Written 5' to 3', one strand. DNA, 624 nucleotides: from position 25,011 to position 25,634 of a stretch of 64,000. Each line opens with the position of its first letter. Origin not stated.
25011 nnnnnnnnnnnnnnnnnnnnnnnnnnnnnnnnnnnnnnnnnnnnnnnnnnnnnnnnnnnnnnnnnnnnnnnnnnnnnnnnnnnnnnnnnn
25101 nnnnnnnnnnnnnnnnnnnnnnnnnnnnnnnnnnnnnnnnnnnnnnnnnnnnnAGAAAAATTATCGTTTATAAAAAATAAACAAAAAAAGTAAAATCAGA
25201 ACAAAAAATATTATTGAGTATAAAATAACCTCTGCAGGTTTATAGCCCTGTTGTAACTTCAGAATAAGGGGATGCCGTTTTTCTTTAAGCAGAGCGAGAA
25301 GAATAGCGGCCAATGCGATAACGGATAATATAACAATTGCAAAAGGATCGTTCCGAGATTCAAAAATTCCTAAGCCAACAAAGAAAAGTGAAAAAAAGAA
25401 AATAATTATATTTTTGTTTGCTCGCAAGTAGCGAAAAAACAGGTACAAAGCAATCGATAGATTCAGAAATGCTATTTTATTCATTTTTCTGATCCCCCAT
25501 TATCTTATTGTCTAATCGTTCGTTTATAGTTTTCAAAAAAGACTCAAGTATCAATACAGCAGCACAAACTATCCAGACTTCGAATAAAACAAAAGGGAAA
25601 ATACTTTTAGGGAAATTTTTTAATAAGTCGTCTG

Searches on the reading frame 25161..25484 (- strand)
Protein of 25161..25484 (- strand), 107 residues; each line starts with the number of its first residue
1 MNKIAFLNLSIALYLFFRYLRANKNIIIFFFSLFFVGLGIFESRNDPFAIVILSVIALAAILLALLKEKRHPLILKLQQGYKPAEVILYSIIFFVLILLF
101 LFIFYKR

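Call 8: search_protein_families(library=pfam, proteins=[window:25161-25484:-], max_evalue=0.01)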
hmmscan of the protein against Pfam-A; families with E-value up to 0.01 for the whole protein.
window:25161-25484:- (107 aa): 0 families

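Call 9: search_protein_families(library=ncbifam, proteins=[window:25161-25484:-], max_evalue=0.01)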
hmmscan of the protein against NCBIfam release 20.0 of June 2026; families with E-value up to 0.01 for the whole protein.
window:25161-25484:- (107 aa): 0 families

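Call 51: find_encoding_contigs(protein=window:25161-25484:-, flank=10000, max_places=10)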
Protein window:25161-25484:- (107 aa): 4 contigs read that carry it; 3 places shown.
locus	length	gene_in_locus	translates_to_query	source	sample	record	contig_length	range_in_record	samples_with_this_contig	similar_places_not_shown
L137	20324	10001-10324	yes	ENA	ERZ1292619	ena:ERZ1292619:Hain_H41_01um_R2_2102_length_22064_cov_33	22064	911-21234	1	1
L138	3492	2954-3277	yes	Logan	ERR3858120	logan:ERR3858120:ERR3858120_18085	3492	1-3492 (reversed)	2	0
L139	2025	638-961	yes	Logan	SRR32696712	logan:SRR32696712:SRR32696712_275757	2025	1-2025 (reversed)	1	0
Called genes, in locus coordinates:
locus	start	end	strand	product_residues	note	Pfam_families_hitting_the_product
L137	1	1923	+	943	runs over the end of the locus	?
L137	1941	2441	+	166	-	-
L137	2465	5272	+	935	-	PF13243:SQHop_cyclase_C (faint), PF13249:SQHop_cyclase_N (faint), PF00432:Prenyltrans (weak), PF07678:TED_complement (weak), PF07705:CARDB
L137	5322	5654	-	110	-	PF13560:HTH_31, PF12844:HTH_19, PF01381:HTH_3, PF13443:HTH_26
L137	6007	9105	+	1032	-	PF01841:Transglut_core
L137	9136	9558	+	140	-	-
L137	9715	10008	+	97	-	-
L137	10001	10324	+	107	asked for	-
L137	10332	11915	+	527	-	PF13249:SQHop_cyclase_N (faint), PF00432:Prenyltrans, PF07678:TED_complement (weak), PF13243:SQHop_cyclase_C, PF07705:CARDB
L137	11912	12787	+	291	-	PF14311:DUF4379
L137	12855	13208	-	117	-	PF12844:HTH_19, PF13560:HTH_31 (weak), PF01381:HTH_3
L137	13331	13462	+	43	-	-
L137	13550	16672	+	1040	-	PF01841:Transglut_core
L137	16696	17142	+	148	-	-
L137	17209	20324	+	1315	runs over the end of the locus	?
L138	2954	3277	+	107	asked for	-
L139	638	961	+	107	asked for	-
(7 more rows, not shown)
